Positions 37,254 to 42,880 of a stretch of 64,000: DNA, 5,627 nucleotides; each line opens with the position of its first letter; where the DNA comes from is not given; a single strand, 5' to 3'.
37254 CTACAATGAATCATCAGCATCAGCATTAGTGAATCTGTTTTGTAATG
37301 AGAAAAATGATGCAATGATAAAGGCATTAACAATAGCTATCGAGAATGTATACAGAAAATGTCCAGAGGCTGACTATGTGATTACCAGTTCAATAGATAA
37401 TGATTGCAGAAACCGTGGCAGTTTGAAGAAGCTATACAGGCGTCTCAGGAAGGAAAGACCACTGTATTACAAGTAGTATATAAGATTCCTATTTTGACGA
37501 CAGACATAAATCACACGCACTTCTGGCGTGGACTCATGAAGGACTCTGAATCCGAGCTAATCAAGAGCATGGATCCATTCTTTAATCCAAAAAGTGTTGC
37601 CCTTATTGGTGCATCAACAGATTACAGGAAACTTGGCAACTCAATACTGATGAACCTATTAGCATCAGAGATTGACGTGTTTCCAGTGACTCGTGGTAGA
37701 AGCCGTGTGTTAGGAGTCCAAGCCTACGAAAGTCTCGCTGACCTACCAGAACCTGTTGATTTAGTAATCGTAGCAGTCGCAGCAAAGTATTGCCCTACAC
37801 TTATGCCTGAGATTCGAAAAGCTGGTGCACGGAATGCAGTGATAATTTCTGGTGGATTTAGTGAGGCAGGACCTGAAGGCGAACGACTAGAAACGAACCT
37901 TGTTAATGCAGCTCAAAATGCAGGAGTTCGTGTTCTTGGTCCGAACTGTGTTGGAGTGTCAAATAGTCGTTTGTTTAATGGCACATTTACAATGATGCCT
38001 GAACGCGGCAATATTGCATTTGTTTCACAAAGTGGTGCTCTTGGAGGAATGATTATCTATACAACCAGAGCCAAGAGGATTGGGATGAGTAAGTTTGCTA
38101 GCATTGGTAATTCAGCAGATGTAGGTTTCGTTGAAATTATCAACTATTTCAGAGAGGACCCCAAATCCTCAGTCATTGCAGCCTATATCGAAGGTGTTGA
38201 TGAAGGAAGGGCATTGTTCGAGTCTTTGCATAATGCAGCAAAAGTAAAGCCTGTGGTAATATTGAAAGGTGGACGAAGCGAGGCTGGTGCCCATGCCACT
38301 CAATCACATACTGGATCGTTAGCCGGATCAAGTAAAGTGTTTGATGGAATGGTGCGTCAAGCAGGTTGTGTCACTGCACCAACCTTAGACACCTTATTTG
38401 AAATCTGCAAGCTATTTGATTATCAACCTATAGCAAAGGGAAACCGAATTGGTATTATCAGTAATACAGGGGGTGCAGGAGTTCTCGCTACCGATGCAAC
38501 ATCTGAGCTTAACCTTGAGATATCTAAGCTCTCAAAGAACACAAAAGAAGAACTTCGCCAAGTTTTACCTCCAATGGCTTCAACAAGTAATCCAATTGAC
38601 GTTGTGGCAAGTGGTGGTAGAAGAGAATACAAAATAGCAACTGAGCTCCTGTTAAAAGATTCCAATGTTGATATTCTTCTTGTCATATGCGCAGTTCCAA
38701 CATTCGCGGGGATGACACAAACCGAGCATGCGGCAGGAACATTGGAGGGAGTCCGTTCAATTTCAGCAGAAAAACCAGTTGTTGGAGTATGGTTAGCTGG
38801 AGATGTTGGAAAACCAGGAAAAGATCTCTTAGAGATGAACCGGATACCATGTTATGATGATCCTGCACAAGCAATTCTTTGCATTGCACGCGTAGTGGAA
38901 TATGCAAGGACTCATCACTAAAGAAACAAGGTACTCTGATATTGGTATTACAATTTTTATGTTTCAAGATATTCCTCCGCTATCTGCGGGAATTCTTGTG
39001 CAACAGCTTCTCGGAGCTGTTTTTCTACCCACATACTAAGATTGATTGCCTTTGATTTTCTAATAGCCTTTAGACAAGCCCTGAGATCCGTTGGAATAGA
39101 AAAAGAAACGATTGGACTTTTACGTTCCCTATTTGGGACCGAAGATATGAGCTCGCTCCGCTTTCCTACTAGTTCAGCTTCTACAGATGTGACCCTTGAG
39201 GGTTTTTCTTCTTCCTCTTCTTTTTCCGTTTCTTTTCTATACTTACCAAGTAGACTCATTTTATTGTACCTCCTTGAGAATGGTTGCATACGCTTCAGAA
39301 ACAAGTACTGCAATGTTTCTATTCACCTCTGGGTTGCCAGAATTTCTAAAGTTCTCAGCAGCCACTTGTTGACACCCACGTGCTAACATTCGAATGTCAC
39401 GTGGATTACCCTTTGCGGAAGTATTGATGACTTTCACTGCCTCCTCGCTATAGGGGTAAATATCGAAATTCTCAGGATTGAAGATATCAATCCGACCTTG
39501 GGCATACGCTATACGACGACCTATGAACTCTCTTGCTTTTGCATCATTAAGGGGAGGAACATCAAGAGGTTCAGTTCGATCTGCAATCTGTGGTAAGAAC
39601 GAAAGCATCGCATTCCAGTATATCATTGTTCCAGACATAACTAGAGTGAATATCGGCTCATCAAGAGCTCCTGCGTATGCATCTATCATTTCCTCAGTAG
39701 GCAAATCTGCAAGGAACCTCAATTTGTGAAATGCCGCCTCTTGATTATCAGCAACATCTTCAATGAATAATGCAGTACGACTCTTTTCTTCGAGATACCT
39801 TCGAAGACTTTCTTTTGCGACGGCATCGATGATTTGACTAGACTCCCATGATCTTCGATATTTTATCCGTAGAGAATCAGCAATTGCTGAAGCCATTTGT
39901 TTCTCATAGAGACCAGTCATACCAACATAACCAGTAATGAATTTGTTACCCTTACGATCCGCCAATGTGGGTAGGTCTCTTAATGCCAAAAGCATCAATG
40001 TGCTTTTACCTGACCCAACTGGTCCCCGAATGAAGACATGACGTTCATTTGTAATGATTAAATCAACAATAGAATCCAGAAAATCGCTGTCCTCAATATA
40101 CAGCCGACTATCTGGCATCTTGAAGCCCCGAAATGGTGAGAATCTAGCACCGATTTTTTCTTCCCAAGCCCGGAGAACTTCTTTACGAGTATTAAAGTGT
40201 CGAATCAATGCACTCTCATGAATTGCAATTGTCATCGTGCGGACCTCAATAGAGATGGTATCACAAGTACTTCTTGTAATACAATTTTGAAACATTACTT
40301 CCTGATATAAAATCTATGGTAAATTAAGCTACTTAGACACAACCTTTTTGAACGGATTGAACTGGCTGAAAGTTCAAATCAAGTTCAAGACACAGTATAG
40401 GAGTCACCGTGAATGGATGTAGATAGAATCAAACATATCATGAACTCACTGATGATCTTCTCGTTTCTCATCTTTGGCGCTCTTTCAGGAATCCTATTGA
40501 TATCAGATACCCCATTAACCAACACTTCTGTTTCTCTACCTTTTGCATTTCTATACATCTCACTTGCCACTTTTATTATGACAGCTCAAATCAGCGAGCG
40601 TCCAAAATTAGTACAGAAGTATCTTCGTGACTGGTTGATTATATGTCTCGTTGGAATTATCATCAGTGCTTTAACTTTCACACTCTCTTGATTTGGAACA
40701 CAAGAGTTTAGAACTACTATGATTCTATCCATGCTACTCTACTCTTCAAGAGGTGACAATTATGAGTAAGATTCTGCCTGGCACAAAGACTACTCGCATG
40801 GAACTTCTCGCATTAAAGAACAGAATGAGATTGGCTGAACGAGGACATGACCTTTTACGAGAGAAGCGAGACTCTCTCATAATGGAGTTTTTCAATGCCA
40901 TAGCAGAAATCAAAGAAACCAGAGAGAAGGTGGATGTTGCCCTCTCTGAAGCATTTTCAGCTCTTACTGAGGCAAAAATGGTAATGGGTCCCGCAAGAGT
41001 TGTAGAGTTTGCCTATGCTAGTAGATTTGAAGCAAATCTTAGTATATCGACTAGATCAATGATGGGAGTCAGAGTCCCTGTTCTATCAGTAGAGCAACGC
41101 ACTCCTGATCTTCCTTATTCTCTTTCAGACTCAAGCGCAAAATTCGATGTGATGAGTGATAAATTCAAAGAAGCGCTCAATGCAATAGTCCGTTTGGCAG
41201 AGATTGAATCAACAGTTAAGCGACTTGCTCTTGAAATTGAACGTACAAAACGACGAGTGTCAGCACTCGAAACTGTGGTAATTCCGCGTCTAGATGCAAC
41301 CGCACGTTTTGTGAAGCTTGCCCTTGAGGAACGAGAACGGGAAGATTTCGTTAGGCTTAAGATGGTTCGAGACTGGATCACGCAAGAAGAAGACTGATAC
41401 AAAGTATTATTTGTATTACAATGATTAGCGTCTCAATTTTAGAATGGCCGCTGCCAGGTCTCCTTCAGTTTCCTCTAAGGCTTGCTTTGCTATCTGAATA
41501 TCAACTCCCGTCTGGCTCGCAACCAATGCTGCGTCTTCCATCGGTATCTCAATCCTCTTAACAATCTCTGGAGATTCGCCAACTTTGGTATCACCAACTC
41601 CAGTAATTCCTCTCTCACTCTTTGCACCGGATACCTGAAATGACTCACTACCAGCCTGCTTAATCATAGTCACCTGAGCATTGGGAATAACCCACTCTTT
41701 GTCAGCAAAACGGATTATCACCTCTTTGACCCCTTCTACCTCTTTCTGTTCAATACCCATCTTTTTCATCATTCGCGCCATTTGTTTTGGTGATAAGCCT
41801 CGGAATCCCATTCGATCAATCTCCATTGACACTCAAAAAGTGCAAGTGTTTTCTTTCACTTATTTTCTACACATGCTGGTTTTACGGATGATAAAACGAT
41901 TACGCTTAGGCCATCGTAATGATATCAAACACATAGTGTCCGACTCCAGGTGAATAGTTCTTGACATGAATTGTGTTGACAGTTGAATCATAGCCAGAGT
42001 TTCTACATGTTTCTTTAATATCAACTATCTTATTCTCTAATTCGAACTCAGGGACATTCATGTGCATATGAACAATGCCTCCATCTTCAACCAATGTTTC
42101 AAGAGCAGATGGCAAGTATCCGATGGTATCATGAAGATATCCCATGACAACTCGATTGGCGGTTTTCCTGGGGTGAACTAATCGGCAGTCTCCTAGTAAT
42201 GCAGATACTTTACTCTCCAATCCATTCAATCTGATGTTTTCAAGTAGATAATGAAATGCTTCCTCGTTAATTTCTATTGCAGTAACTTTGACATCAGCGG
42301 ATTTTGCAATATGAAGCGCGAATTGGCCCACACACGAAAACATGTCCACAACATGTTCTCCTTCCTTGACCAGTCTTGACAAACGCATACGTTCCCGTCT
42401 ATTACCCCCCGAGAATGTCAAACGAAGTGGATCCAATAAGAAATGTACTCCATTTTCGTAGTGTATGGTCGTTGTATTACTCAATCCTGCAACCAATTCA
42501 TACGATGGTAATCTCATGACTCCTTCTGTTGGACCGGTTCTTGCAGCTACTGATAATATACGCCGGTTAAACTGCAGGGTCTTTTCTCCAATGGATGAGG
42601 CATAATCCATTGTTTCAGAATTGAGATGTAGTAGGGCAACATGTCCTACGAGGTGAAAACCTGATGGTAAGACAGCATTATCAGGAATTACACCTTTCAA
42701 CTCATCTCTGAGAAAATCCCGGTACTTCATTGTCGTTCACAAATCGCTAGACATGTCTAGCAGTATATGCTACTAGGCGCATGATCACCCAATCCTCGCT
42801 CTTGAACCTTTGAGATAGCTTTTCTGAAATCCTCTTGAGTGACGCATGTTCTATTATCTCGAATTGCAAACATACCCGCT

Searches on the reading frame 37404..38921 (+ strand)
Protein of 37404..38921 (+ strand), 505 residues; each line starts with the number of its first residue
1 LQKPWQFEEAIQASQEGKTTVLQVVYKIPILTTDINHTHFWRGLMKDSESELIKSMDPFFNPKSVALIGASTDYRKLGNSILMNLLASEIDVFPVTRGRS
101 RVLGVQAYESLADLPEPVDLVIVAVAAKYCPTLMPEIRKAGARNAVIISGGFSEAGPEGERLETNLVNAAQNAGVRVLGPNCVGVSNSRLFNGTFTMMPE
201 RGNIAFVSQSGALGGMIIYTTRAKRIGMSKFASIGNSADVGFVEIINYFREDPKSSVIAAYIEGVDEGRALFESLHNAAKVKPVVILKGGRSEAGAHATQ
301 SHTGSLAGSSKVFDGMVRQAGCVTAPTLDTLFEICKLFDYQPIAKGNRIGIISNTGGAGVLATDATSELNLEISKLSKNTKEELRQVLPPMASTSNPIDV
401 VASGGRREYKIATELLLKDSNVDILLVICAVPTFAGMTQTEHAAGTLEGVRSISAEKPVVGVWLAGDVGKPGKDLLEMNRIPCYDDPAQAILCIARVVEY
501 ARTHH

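Call 78: search_protein_families(library=pfam, proteins=[window:37404-38921:+], max_evalue=0.00001)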
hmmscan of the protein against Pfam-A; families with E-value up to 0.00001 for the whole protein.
window:37404-38921:+ (505 aa): 4 families
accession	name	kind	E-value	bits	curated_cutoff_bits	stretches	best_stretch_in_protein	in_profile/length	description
PF13607.11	Succ_CoA_lig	-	8.6e-49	165.3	27.4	1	201-338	1-138/138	Succinyl-CoA ligase like flavodoxin domain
PF13380.12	CoA_binding_2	-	1e-23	84.4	22.8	1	63-187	1-115/116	CoA binding domain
PF19045.5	Ligase_CoA_2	-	3.6e-11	43.8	23.7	1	351-469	3-121/162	Ligase-CoA domain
PF02629.25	CoA_binding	-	7.1e-06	27.1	22.3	0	61-149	2-95/97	CoA binding domain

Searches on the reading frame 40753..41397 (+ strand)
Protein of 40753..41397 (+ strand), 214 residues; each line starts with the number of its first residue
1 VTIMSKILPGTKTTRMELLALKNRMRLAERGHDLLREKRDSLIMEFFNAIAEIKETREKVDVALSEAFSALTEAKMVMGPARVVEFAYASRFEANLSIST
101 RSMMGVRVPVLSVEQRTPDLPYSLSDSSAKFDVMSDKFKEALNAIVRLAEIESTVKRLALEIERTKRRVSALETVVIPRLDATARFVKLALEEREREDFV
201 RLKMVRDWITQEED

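Call 78: search_protein_families(library=pfam, proteins=[window:40753-41397:+], max_evalue=0.00001)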
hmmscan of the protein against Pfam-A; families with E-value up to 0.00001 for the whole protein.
window:40753-41397:+ (214 aa): 1 family
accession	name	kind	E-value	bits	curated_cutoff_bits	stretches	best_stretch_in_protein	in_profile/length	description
PF01813.22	ATP-synt_D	-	1.1e-59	202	25.7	1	17-206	1-195/196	ATP synthase subunit D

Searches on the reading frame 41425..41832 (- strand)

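Call 78: search_protein_families(library=pfam, proteins=[window:41425-41832:-], max_evalue=0.00001)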
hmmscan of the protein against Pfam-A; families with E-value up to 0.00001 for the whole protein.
window:41425-41832:- (135 aa): 1 family
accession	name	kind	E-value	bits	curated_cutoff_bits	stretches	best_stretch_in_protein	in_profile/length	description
PF01849.23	NAC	-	3.6e-15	56.1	21.3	1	15-70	1-53/57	NAC domain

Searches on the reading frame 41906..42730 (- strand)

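Call 78: search_protein_families(library=pfam, proteins=[window:41906-42730:-], max_evalue=0.00001)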
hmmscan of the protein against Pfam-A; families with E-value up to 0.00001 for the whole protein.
window:41906-42730:- (274 aa): 2 families
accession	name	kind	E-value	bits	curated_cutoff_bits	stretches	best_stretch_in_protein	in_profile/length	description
PF02475.24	TRM5-TYW2_MTfase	-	5.7e-45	153.7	28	1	88-247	1-161/164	TRM5/TYW2 methyltransferase domain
PF25133.1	TYW2_N_2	-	3.3e-13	50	27.7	1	7-82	1-76/79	TYW2 N-terminal domain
